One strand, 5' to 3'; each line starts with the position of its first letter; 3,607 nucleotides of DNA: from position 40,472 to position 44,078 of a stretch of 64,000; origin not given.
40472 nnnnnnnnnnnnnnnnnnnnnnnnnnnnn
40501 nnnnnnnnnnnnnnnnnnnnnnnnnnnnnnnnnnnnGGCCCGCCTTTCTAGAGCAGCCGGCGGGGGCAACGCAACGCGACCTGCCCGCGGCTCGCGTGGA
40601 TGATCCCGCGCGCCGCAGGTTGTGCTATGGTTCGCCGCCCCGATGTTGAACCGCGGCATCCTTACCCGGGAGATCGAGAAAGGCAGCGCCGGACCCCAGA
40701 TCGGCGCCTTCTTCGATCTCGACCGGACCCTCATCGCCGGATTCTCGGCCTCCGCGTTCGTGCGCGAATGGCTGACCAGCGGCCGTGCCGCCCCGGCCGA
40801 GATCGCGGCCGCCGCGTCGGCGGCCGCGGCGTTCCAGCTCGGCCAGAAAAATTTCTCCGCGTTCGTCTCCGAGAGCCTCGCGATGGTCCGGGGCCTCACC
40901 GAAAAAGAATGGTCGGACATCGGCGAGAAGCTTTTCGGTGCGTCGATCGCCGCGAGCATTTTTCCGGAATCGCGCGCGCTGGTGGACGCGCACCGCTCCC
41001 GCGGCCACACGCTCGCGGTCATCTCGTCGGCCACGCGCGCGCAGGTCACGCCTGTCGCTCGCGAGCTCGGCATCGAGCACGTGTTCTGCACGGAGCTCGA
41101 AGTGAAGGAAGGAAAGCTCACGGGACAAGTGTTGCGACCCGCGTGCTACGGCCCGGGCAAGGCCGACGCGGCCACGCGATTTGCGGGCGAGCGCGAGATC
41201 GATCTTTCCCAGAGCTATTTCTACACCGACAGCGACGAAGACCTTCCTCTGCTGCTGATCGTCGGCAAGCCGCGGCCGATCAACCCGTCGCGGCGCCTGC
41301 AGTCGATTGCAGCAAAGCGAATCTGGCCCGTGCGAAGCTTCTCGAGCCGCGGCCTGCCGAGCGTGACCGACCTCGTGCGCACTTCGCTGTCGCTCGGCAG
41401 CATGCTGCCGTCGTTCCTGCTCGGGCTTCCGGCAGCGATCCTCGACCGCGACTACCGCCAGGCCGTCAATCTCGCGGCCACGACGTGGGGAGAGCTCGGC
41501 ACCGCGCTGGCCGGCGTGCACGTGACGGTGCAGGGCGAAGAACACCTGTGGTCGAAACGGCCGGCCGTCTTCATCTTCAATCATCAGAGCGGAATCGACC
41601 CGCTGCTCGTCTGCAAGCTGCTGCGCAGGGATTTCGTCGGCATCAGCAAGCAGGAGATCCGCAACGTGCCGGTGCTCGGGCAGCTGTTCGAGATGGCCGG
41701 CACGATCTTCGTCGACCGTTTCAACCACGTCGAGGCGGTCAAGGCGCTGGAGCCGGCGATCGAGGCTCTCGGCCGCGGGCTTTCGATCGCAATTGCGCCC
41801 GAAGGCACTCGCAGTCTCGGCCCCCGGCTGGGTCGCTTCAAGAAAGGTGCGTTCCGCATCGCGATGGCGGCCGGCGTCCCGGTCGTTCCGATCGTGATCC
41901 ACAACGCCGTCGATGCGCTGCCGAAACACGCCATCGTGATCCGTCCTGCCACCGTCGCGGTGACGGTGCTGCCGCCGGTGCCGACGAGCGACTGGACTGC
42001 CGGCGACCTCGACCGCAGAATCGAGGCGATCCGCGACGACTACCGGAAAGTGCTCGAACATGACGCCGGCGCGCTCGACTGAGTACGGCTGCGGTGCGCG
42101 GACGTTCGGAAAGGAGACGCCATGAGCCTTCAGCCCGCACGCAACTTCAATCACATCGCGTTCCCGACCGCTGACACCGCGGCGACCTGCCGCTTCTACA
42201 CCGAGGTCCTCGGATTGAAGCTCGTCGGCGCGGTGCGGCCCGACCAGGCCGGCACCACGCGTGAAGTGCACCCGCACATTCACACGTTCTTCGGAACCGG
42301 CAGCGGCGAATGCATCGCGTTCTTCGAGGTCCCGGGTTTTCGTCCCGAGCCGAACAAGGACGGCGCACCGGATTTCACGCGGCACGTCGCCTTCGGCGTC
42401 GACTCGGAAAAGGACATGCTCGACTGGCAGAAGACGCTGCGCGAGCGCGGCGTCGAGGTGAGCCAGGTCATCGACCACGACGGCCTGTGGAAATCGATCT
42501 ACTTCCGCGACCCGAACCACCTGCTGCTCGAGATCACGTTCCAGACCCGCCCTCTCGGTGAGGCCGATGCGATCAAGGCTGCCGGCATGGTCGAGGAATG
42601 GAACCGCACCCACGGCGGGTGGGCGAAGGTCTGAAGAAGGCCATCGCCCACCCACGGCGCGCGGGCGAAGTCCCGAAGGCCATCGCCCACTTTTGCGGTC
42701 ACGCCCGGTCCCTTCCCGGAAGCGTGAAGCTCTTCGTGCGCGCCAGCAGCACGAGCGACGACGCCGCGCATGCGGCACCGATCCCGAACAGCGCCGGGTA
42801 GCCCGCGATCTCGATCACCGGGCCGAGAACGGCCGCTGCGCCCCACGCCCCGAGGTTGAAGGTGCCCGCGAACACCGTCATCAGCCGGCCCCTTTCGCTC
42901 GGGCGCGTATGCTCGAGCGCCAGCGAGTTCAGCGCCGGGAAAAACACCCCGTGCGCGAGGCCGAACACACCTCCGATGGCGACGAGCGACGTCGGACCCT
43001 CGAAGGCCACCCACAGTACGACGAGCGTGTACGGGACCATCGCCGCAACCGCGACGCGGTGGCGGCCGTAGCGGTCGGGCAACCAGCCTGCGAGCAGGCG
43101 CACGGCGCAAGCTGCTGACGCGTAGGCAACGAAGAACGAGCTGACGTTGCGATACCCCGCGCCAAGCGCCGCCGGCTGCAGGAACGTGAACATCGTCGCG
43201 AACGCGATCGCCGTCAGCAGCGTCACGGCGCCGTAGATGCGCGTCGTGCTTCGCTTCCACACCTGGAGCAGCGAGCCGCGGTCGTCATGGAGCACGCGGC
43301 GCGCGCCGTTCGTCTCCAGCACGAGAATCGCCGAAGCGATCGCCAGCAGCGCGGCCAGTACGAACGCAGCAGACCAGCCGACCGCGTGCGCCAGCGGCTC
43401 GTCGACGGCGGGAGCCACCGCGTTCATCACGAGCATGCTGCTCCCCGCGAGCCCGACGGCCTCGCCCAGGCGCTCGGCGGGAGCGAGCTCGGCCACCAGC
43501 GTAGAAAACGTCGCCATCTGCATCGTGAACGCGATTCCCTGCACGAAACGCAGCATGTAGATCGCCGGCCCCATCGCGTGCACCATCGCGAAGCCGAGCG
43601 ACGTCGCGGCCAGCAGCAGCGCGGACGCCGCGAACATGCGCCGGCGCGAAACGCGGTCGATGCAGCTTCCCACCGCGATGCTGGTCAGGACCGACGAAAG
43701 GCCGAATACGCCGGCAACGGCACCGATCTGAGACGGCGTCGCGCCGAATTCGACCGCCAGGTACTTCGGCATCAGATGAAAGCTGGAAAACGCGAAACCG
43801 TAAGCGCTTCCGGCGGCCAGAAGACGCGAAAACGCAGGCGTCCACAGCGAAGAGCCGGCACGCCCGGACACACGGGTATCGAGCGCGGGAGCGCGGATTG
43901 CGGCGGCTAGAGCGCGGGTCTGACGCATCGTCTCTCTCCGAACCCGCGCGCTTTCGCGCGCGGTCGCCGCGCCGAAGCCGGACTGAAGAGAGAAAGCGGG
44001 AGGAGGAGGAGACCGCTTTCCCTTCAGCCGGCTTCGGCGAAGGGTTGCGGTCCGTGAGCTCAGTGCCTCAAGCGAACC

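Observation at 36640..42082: Kennedy-pathway triacylglycerol/wax-ester synthesis island: second PlsB, WS/DGAT and an HAD-phosphatase/LPAAT fusion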

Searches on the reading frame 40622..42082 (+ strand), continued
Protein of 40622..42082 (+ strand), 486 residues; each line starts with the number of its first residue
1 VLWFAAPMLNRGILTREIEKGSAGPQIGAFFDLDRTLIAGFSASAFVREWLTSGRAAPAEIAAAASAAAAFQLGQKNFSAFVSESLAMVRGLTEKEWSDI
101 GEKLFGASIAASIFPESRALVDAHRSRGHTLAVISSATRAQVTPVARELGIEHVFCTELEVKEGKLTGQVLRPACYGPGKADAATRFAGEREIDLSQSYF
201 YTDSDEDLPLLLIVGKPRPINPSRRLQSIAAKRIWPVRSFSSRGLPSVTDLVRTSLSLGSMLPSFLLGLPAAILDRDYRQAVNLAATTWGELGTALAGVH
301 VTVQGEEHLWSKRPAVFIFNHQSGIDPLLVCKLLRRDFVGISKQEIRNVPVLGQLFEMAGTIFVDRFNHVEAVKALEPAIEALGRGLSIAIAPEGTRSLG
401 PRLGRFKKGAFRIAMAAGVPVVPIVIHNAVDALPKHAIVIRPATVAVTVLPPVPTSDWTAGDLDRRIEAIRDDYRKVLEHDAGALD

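Call 76: search_protein_families(library=pfam, proteins=[L078:129-1739:+, L078:1838-3154:-, L078:3224-5812:+, L078:7211-7972:-, L078:8435-9358:-, L078:9351-10211:-, L078:10466-11614:-, L077:7422-9329:+, L077:5953-7470:+])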
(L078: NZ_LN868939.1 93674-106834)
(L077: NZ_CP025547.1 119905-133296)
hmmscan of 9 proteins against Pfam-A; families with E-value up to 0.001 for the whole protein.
L078:129-1739:+ (536 aa): 2 families
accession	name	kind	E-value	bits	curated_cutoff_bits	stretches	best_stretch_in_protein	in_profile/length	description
PF00501.34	AMP-binding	-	6.6e-72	242.9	29.9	1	38-399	2-384/384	AMP-binding enzyme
PF13193.12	AMP-binding_C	-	9.7e-10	39.7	24.5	1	450-525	1-76/76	AMP-binding enzyme C-terminal domain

L078:1838-3154:- (438 aa): 1 family
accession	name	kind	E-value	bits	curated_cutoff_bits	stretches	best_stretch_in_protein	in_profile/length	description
PF00425.24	Chorismate_bind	-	6.4e-67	226.2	27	1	173-427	3-257/257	chorismate binding enzyme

L078:3224-5812:+ (862 aa): 2 families
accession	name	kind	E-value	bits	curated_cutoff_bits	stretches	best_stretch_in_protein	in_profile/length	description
PF19277.4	GPAT_C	-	3.8e-75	253.8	25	1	453-813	2-341/344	Glycerol-3-phosphate acyltransferase C-terminal region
PF01553.26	Acyltransferase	-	4.6e-16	59.3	23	1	311-441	10-131/132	Acyltransferase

L078:7211-7972:- (253 aa): 2 families
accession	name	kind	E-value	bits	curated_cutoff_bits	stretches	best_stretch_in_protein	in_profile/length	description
PF00535.33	Glycos_transf_2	-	9.6e-31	107.4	23.3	1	18-179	1-158/168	Glycosyl transferase family 2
PF13641.12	Glyco_tranf_2_3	-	1.6e-08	35.3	27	1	16-159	2-137/230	Glycosyltransferase like family 2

L078:8435-9358:- (307 aa): 0 families

L078:9351-10211:- (286 aa): 0 families

L078:10466-11614:- (382 aa): 1 family
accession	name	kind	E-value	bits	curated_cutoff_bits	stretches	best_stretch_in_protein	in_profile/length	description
PF00589.27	Phage_integrase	-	9e-21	74.8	27.1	1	184-351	7-169/172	Phage integrase family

L077:7422-9329:+ (635 aa): 2 families
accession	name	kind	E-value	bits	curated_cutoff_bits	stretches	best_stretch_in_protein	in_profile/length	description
PF19277.4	GPAT_C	-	7.5e-65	219.9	25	1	264-596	1-342/344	Glycerol-3-phosphate acyltransferase C-terminal region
PF01553.26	Acyltransferase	-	1.6e-10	41.4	23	1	120-251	9-131/132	Acyltransferase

L077:5953-7470:+ (505 aa): 4 families
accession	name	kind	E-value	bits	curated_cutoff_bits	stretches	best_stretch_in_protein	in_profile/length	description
PF12710.13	HAD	-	6.9e-33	115.1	27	1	29-212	1-189/189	haloacid dehalogenase-like hydrolase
PF01553.26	Acyltransferase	-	8.6e-28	97.2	23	1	302-427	2-131/132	Acyltransferase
PF00702.32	Hydrolase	-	9.5e-10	39.6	26.4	1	28-215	3-191/191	haloacid dehalogenase-like hydrolase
PF08282.18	Hydrolase_3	-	7.6e-05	23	20.9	0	121-155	24-59/255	haloacid dehalogenase-like hydrolase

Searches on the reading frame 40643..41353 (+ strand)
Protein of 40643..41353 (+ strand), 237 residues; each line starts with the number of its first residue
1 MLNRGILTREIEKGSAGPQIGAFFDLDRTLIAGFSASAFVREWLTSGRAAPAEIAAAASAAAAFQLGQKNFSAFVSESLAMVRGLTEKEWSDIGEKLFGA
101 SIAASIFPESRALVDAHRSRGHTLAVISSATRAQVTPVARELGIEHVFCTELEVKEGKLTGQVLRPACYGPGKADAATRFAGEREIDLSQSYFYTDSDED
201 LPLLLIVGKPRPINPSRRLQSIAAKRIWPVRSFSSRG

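Call 40: search_protein_families(library=ncbifam, proteins=[window:40643-41353:+], max_evalue=10)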
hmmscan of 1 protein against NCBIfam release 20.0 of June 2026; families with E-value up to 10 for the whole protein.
seq(237 aa): 12 families
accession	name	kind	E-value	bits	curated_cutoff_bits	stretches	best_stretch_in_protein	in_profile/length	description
TIGR01490.1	HAD-SF-IB-hyp1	subfamily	1.1e-48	166.2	98.3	1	22-218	2-201/202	HAD-IB family hydrolase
NF052360.1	HolPasePseu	equivalog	2.5e-36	125.4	280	1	22-232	4-216/218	histidinol-phosphatase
NF052359.1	HolPaseNeis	equivalog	3e-29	102.3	400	1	22-233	4-220/221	histidinol-phosphatase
TIGR01488.1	HAD-SF-IB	subfamily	9.7e-22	77.8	45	1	22-206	2-176/177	HAD-IB family phosphatase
TIGR00338.1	serB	equivalog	2.2e-09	37.2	144.15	1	67-203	54-183/219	phosphoserine phosphatase SerB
NF008350.0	PRK11133.1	equivalog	8.7e-06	25.1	413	1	108-204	184-280/324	phosphoserine phosphatase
TIGR01491.1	HAD-SF-IB-PSPlk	hypoth_equivalog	0.00016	21.5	151.9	1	109-224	84-199/201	phosphoserine phosphatase-like hydrolase, archaeal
TIGR01668.1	YqeG_hyp_ppase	hypoth_equivalog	0.031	13.8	89.1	1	104-146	42-85/170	YqeG family HAD IIIA-type phosphatase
TIGR02137.1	HSK-PSP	equivalog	0.05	13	223.4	1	110-165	73-128/203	bifunctional phosphoserine phosphatase/homoserine phosphotransferase ThrH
TIGR01672.1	AphA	equivalog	0.094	12.2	195.8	1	63-200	80-196/237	acid phosphatase AphA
NF009695.0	PRK13222.1-2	equivalog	0.096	12.2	225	1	104-150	93-139/226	phosphoglycolate phosphatase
NF010109.0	PRK13582.1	equivalog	0.15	11.7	133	1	107-163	70-126/205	bifunctional phosphoserine phosphatase/homoserine phosphotransferase ThrH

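Call 41: search_protein_families(library=pfam, proteins=[window:40643-41353:+], max_evalue=10)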
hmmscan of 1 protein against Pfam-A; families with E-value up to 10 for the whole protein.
seq(237 aa): 4 families
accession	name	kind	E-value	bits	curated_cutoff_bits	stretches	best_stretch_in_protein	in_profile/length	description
PF12710.13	HAD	-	8.6e-36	124.6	27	1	22-204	1-188/189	haloacid dehalogenase-like hydrolase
PF00702.32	Hydrolase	-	7e-07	30.3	26.4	1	22-162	4-158/191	haloacid dehalogenase-like hydrolase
PF13419.12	HAD_2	-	0.014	15.9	23.8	1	104-148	78-122/178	Haloacid dehalogenase-like hydrolase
PF02885.22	Glycos_trans_3N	-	1.6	8.9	26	0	38-60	20-41/63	Glycosyl transferase family, helical bundle domain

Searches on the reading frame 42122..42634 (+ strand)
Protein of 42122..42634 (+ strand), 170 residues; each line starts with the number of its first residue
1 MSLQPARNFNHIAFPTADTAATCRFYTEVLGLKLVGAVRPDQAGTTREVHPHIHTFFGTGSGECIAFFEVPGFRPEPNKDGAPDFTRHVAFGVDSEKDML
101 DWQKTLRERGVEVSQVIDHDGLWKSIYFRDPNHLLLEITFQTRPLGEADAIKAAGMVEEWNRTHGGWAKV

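Call 7: search_protein_families(library=ncbifam, proteins=[window:42122-42634:+])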
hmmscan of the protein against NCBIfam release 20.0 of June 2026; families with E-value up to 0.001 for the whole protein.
window:42122-42634:+ (170 aa): 17 families
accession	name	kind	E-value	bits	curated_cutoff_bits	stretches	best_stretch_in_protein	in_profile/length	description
NF050075.1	SMU1112c_YaeR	equivalog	2.6e-08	34.2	140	1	8-138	3-123/125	SMU1112c/YaeR family gloxylase I-like metalloprotein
NF000494.1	FosF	exception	1.4e-07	31.6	280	1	9-142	5-113/132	fosfomycin resistance glutathione transferase FosF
NF003152.0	PRK04101.1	equivalog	9.4e-07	29.2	171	0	87-138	65-116/139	metallothiol transferase FosB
NF000493.1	Fos_BSH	exception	1e-06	29.2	240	0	87-138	64-115/137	FosB/FosD family fosfomycin resistance bacillithiol transferase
NF000495.1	FosK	exception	2.6e-06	27.3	280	1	9-141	5-112/132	fosfomycin resistance glutathione transferase FosK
TIGR03211.1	catechol_2_3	equivalog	4.5e-06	26.1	320.2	0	6-131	143-255/303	catechol 2,3-dioxygenase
NF000496.2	Fos_GSH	equivalog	9.1e-06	25.8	180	0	84-138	64-114/136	fosfomycin resistance glutathione transferase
NF000063.1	Fos_BSH_Sepi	exception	2.7e-05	24.3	300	0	87-138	66-117/142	FosB family fosfomycin resistance bacillithiol transferase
TIGR03213.1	23dbph12diox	equivalog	4.4e-05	23.1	366.45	0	9-41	143-175/287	biphenyl-2,3-diol 1,2-dioxygenase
NF000085.1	Fos_BSH_Saur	exception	0.00015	22.2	260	0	87-138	65-116/139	FosB1/FosB3 family fosfomycin resistance bacillithiol transferase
NF000221.4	FosA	exception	0.00015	21.7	250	0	84-138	64-114/137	FosA family fosfomycin resistance glutathione transferase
NF000222.1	FosX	equivalog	0.00029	21.1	170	0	87-139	64-116/127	FosX/FosE/FosI family fosfomycin resistance hydrolase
TIGR00068.2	glyox_I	equivalog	0.00033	20.6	120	0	9-36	2-29/143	lactoylglutathione lyase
NF045631.1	exdiol_diox_HsaC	equivalog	0.0004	19.6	450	0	9-60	141-194/296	iron-dependent extradiol dioxygenase HsaC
NF000125.1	498180014_fosA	hypoth_equivalog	0.00045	20.4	250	0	6-40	3-37/129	Fos family putative thiol transferase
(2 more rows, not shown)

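Call 9: search_protein_families(library=pfam, proteins=[window:42122-42634:+])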
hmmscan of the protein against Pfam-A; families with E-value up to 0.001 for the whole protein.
window:42122-42634:+ (170 aa): 1 family
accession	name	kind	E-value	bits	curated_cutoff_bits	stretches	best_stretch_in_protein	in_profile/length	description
PF00903.31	Glyoxalase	-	2.6e-18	67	20.6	1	9-138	2-121/121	Glyoxalase/Bleomycin resistance protein/Dioxygenase superfamily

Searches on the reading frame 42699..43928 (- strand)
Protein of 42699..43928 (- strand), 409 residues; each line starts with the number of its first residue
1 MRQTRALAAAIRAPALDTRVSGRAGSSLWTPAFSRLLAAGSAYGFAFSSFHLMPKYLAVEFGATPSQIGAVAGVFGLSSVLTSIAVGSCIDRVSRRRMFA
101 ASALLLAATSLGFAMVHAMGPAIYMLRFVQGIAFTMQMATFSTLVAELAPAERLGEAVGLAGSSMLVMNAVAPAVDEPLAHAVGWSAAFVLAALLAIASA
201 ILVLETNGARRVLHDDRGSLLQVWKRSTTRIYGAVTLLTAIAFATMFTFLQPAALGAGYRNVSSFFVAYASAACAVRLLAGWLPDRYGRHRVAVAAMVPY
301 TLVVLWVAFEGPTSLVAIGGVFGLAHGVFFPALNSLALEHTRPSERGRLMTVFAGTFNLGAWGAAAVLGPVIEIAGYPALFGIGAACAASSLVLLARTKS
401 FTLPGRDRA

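Call 7: search_protein_families(library=ncbifam, proteins=[window:42699-43928:-])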
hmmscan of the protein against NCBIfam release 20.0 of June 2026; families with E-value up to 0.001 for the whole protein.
window:42699-43928:- (409 aa): 27 families (the best 25 are shown)
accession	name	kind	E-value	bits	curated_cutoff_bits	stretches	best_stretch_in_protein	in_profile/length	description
TIGR00893.1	2A0114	subfamily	2.6e-18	66.2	395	2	57-205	20-167/399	D-galactonate transporter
TIGR00895.1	2A0115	subfamily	1.8e-16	60.1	418.55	2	55-203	41-188/398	aromatic acid/H+ symport family MFS transporter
TIGR00880.1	2_A_01_02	superfamily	1.5e-15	57.5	131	2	74-204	6-135/141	multidrug resistance protein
NF009048.0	PRK12382.1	subfamily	5.3e-14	51.8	364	1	50-394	35-384/392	arabinose transporter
TIGR00900.1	2A0121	subfamily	2.6e-13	50.1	319.6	1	59-354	27-342/364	H+ Antiporter protein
NF003477.0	PRK05122.1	subfamily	2.8e-13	49.3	374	1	52-398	39-390/404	MFS transporter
TIGR00881.1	2A0104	subfamily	4.5e-13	49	407.75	1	49-205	13-169/379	phosphoglycerate transporter protein PgtP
TIGR00894.1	2A0114euk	subfamily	4.9e-13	48.4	626.45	2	272-394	88-214/465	Na(+)-dependent inorganic phosphate cotransporter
TIGR00711.1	efflux_EmrB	subfamily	3.6e-10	39.2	230.2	1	56-204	27-174/485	DHA2 family efflux MFS transporter permease subunit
NF053517.1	HbztTptrPcaK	equivalog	2e-09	36.9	770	1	55-204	43-191/437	4-hydroxybenzoate transporter PcaK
NF012185.0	tet_MFS_L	exception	3.2e-09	36.2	925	1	57-203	40-186/457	tetracycline efflux MFS transporter Tet(L)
TIGR00899.1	2A0120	subfamily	3.4e-09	36.3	522.3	2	171-399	140-374/375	sugar efflux transporter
TIGR00891.1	2A0112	subfamily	1.7e-08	33.9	552.9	1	44-209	25-191/405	sialate:H+ symport family MFS transporter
NF012175.1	tet_MFS_L_K_45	equivalog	4.5e-08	32.3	650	1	57-202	26-171/444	Tet(L)/Tet(K)/Tet(45) family tetracycline efflux MFS transporter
TIGR00710.1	efflux_Bcr_CflA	subfamily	9.8e-08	31.8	200.9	1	57-307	31-289/385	Bcr/CflA family efflux MFS transporter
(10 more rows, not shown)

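Call 9: search_protein_families(library=pfam, proteins=[window:42699-43928:-])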
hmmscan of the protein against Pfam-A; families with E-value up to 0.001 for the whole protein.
window:42699-43928:- (409 aa): 2 families
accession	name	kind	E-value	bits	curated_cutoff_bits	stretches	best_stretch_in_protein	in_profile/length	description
PF07690.21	MFS_1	-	8.2e-42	143.8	33.4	2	39-250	5-225/347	Major Facilitator Superfamily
PF00083.30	Sugar_tr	-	2.5e-08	33.7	22.3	1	64-204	44-189/452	Sugar (and other) transporter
